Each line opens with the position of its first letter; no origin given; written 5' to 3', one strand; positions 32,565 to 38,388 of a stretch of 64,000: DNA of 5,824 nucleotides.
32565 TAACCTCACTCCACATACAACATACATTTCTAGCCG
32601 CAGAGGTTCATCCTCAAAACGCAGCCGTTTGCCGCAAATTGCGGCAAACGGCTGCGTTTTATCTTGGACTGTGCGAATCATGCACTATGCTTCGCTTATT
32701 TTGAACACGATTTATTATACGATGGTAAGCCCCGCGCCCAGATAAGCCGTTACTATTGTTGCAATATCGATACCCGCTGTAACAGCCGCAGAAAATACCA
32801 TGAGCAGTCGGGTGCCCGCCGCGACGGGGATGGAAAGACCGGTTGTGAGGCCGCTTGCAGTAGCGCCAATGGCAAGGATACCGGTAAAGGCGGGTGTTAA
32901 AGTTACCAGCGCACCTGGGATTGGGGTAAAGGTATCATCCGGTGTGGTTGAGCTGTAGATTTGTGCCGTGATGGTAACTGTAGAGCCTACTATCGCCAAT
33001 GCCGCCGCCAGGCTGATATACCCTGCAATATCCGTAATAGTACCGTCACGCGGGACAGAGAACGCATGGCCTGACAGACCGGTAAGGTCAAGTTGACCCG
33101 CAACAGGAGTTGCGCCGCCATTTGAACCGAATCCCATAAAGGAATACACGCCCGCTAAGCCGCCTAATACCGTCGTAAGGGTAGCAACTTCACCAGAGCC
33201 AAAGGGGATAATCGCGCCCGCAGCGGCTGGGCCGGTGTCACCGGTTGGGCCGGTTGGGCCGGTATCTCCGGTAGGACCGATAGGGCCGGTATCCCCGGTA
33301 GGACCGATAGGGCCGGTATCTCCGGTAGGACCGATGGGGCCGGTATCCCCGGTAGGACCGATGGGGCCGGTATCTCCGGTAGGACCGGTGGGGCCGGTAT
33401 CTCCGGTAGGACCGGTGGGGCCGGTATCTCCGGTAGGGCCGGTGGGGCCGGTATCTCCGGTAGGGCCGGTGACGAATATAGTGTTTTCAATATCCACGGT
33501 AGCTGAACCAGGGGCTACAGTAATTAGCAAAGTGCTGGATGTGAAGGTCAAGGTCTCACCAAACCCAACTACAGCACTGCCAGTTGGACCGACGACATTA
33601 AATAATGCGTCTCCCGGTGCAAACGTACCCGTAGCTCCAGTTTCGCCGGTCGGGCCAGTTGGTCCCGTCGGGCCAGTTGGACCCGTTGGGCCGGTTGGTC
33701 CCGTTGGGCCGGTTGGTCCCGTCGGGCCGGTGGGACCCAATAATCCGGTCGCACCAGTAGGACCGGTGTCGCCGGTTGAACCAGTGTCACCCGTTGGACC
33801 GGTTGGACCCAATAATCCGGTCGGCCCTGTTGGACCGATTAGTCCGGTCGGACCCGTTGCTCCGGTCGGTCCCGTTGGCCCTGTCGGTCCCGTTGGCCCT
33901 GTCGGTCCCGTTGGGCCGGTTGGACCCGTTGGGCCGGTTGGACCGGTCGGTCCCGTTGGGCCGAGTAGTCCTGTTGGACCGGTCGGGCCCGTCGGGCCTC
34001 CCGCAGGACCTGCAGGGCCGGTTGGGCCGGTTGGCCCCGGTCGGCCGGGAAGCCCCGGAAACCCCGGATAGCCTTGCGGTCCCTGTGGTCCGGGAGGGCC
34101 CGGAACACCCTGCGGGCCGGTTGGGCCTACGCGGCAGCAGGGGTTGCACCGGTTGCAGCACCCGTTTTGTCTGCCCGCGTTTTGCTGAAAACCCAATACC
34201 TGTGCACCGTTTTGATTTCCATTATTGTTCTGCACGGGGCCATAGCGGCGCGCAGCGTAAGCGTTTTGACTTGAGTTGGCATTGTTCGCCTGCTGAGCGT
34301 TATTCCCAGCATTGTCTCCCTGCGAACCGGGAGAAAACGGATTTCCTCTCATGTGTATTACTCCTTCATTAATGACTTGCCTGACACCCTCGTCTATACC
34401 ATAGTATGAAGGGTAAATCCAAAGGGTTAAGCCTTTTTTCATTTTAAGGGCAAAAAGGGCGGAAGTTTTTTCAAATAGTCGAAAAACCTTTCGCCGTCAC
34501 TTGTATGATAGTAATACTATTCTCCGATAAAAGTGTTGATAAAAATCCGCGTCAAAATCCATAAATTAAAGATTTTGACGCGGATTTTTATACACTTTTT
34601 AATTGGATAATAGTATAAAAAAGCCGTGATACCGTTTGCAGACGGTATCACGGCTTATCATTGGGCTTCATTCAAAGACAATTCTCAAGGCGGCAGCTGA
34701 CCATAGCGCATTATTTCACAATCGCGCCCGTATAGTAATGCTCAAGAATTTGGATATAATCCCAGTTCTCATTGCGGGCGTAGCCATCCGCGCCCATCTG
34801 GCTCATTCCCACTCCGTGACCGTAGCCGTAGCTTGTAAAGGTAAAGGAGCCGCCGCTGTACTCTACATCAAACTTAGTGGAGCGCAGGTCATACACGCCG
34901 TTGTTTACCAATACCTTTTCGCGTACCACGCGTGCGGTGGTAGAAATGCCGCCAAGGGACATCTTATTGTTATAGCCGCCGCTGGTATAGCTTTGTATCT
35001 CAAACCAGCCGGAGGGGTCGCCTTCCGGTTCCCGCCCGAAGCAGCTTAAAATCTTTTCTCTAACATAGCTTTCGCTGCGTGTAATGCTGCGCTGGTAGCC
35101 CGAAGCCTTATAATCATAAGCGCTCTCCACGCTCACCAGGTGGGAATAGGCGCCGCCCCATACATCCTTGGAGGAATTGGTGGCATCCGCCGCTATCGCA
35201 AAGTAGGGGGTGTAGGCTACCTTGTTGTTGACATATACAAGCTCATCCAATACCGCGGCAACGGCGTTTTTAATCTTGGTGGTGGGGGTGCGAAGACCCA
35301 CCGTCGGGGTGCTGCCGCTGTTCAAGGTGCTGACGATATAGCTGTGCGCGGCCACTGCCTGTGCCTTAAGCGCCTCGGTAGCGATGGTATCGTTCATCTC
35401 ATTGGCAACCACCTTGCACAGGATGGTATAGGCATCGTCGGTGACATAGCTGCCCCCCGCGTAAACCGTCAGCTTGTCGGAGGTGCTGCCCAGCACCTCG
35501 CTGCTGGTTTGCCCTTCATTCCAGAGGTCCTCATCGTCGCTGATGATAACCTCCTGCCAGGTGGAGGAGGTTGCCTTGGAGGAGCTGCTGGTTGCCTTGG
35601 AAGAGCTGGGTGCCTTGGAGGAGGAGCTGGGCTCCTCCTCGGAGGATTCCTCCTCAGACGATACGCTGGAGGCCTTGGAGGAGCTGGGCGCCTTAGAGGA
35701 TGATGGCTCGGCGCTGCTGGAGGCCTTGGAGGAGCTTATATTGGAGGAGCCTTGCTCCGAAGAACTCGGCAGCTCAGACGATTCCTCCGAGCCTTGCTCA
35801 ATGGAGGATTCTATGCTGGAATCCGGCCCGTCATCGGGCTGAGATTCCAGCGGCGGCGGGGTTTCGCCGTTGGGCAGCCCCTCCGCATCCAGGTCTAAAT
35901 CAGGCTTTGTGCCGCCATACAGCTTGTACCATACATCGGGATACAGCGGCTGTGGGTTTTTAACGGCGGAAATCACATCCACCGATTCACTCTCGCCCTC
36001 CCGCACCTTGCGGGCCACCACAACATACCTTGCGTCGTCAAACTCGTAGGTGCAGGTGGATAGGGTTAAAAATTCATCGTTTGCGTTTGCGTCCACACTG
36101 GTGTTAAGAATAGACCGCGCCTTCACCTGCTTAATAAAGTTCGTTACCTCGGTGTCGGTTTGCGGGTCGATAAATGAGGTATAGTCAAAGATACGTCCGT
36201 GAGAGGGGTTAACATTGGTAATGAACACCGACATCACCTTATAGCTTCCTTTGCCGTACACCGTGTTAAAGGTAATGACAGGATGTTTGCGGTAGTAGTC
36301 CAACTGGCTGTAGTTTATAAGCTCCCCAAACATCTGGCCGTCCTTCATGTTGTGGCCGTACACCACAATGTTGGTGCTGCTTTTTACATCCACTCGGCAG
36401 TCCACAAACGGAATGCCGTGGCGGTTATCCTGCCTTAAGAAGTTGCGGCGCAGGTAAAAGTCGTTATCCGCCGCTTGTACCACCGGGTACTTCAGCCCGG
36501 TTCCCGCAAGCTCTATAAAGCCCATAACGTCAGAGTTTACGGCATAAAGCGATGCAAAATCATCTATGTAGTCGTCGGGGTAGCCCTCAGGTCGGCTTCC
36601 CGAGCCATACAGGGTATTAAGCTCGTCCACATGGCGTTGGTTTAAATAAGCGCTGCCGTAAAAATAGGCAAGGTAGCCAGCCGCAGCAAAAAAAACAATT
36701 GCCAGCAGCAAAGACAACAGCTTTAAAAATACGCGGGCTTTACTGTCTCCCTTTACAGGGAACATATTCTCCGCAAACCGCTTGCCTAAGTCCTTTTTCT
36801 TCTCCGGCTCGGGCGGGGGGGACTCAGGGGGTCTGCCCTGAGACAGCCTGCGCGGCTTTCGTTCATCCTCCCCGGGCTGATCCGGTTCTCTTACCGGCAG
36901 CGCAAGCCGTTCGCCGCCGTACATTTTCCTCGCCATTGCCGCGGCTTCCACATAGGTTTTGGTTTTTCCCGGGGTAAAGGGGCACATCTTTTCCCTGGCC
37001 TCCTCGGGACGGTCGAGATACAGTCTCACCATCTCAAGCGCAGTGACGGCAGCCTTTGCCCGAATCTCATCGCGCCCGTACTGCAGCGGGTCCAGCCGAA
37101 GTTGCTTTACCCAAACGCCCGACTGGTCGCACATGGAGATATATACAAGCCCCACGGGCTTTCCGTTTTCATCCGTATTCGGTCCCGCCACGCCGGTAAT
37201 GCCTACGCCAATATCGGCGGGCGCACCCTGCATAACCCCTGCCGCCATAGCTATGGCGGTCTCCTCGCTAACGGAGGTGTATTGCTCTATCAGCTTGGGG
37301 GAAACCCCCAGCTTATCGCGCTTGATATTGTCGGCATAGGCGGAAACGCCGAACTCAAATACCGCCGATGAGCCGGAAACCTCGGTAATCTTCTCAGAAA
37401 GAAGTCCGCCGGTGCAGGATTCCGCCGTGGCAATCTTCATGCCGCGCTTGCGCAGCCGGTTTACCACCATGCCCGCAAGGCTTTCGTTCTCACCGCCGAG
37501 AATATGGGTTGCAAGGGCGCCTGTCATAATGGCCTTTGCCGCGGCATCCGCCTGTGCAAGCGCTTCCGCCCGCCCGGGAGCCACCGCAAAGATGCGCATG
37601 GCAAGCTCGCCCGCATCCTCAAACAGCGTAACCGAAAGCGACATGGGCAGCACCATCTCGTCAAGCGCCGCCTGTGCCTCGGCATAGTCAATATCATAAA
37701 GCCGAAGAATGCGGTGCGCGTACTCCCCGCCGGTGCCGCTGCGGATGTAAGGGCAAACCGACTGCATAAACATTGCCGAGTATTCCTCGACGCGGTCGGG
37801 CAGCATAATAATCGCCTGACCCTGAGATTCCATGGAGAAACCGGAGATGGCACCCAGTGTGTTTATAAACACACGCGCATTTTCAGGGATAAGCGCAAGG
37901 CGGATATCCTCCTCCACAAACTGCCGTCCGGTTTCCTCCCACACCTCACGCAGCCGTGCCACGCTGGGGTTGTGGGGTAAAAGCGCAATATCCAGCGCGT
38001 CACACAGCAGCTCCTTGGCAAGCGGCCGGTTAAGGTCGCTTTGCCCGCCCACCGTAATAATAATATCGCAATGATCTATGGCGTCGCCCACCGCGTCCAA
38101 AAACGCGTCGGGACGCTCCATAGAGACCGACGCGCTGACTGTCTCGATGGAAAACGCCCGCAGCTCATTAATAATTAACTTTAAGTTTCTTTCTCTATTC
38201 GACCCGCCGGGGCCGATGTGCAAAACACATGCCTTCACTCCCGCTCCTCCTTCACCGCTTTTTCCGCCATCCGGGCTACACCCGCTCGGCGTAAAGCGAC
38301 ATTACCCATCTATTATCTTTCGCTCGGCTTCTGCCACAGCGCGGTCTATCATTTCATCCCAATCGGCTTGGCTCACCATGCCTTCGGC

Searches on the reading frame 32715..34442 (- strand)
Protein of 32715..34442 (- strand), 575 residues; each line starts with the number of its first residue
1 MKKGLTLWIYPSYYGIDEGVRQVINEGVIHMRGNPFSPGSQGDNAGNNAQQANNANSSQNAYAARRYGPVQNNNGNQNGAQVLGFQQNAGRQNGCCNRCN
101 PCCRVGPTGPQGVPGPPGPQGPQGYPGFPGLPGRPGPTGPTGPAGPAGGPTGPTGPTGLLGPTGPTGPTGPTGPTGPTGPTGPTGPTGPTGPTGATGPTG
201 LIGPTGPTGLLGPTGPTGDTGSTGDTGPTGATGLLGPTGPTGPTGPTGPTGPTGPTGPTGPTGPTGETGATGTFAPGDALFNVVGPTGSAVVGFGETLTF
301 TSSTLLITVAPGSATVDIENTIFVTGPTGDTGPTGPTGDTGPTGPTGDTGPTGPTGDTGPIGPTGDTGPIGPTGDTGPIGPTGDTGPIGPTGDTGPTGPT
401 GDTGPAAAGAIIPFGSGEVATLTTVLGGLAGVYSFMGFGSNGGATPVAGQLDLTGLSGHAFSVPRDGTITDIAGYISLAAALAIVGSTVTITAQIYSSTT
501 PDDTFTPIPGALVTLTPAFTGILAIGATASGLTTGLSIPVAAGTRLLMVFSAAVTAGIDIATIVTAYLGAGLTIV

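Call 32: search_protein_families(library=pfam, proteins=[window:32715-34442:-], max_evalue=0.00001)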
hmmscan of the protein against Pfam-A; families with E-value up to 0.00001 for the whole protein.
window:32715-34442:- (575 aa): 1 family
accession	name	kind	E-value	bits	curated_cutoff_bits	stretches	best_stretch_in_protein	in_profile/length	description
PF01391.23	Collagen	-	1.2e-33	115.1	27.2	3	350-406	1-57/60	Collagen triple helix repeat (20 copies)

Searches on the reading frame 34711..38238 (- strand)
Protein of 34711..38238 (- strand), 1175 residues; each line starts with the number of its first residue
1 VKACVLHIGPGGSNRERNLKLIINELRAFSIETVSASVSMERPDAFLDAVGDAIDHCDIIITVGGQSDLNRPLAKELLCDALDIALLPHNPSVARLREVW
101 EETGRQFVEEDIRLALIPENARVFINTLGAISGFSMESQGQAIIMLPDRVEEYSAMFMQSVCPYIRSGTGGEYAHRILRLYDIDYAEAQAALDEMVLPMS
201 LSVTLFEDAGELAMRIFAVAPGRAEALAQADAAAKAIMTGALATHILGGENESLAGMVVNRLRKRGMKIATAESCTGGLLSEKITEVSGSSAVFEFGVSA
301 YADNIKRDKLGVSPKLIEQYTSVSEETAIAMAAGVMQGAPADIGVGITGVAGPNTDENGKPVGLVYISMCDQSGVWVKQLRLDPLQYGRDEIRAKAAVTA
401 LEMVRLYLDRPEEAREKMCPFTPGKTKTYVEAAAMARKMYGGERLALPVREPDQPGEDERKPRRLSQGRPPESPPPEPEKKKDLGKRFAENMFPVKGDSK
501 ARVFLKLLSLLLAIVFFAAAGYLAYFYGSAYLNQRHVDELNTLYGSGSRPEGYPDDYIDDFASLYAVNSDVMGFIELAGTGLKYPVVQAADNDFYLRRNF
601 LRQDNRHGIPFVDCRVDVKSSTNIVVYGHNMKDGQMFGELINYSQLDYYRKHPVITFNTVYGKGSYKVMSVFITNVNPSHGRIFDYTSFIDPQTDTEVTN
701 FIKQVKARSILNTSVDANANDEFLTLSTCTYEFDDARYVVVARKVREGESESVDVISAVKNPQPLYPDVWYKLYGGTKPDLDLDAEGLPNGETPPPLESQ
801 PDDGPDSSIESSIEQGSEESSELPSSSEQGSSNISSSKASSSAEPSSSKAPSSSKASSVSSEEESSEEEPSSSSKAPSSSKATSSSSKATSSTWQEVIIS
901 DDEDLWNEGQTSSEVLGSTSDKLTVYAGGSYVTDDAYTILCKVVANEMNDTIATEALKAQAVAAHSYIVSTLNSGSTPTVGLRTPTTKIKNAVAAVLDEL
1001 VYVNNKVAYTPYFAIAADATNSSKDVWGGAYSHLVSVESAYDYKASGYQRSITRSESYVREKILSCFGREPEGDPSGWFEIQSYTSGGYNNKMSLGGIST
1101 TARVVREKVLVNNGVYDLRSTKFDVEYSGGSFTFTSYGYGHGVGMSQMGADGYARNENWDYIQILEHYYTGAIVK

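Call 32: search_protein_families(library=pfam, proteins=[window:34711-38238:-], max_evalue=0.00001)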
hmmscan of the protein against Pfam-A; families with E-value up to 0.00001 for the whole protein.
window:34711-38238:- (1175 aa): 4 families
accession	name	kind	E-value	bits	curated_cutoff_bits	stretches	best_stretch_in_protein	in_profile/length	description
PF02464.23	CinA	-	1.2e-47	161.9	23.5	1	252-406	2-153/155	Competence-damaged protein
PF04203.18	Sortase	-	2.9e-12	46.9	26.6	1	578-745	4-125/125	Sortase domain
PF08486.15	SpoIID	-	6.9e-08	33.5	23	1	940-971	17-48/97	Stage II sporulation protein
PF00994.29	MoCF_biosynth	-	2.6e-06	27.6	26.6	1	14-166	14-143/144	Probable molybdopterin binding domain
